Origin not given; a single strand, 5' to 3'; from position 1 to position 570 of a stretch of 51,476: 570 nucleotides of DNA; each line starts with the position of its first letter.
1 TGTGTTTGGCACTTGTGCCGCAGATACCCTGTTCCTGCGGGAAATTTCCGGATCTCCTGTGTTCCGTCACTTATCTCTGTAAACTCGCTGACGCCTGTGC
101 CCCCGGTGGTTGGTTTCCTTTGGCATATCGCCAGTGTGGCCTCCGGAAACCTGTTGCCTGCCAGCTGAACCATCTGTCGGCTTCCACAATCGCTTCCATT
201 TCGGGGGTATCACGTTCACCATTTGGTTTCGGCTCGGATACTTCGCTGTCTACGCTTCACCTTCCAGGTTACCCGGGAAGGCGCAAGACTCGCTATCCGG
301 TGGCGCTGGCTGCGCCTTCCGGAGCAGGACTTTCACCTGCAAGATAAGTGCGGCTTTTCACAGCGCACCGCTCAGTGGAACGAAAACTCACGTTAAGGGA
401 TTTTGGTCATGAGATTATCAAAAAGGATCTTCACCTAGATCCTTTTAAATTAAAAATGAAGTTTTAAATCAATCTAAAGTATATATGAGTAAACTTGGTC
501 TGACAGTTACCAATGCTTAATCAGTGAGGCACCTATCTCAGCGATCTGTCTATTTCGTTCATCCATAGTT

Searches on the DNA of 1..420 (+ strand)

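Call 44: search_dna_similar(query=window:1-420:+, collection=ecoli_genomes, mode=near, max_rows=8)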
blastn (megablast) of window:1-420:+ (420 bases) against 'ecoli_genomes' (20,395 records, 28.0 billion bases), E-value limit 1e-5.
Records with a match: 2686; places in all: 3133; records where one place covers at least 80% of the query: 50.
Genomes with a match: 2189 of 5426; with a place that covers at least 80% of the query: 50. Places per genome that has any: lowest 1, median 1, highest 35. On chromosomes: 398 places; on plasmids: 2735.
Best place of each record, by identity: >=99% 2629; 95-99% 17; 90-95% 39; 80-90% 1.
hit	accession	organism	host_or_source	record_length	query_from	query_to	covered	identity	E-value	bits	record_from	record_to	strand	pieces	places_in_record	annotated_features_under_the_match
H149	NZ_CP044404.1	Escherichia coli strain NMBU-W10C18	surface water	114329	1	420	100%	100.0%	0e+0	776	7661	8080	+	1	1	none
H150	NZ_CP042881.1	Escherichia coli strain NMBU_W05E18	surface water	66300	1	420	100%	100.0%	0e+0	776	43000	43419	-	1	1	none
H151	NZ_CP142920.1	Escherichia coli strain B19429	Estuary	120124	1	420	100%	100.0%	0e+0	776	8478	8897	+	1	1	none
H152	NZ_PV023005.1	Escherichia coli strain 31B19CPO012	Homo sapiens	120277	1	420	100%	100.0%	0e+0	776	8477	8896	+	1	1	none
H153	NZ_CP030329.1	Escherichia coli strain AR_452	missing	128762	1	420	100%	99.8%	0e+0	771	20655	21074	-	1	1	none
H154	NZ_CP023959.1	Escherichia coli strain FDAARGOS_448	Homo sapiens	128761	1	420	100%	99.8%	0e+0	771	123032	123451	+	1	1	none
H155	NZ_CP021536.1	Escherichia coli strain AR_0119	missing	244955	1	420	100%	99.8%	0e+0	771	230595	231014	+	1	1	none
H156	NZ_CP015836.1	Escherichia coli strain MS6198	Homo sapiens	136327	1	420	100%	99.8%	0e+0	771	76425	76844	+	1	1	none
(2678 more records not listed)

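Call 46: get_annotated_region(hit=H149, flank=3500)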
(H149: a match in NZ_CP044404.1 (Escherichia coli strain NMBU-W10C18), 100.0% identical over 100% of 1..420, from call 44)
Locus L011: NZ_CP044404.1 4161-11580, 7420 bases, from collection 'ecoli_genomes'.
description: Escherichia coli strain NMBU-W10C18 plasmid pNMBU-W10C18_01, complete sequence
organism: Escherichia coli strain NMBU-W10C18 (NCBI taxid 562)
replicon: plasmid pNMBU-W10C18_01; assembly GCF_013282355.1
host: -; source: surface water; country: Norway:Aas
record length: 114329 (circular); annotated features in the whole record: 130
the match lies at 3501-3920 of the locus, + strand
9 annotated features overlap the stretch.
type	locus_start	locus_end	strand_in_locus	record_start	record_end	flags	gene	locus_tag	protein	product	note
CDS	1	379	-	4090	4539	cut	-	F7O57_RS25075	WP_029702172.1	hypothetical protein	-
CDS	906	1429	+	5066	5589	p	-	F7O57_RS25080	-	IS1 family transposase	frameshifted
CDS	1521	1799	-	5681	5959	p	yacB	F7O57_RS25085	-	type II toxin-antitoxin system toxin YacB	internal stop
CDS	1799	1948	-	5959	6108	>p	yacA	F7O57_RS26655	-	type II toxin-antitoxin system antitoxin YacA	incomplete; partial in the middle of a contig; missing N-terminus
CDS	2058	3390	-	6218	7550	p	ltrA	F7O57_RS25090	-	group II intron reverse transcriptase/maturase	frameshifted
CDS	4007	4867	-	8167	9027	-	-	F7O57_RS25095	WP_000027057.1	broad-spectrum class A beta-lactamase TEM-1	-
CDS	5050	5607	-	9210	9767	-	-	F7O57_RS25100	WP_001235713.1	recombinase family protein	-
CDS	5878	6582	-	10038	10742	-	-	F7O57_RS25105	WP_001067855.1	IS6-like element IS26 family transposase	-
CDS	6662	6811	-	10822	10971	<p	-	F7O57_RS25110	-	transposase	incomplete; partial in the middle of a contig; missing C-terminus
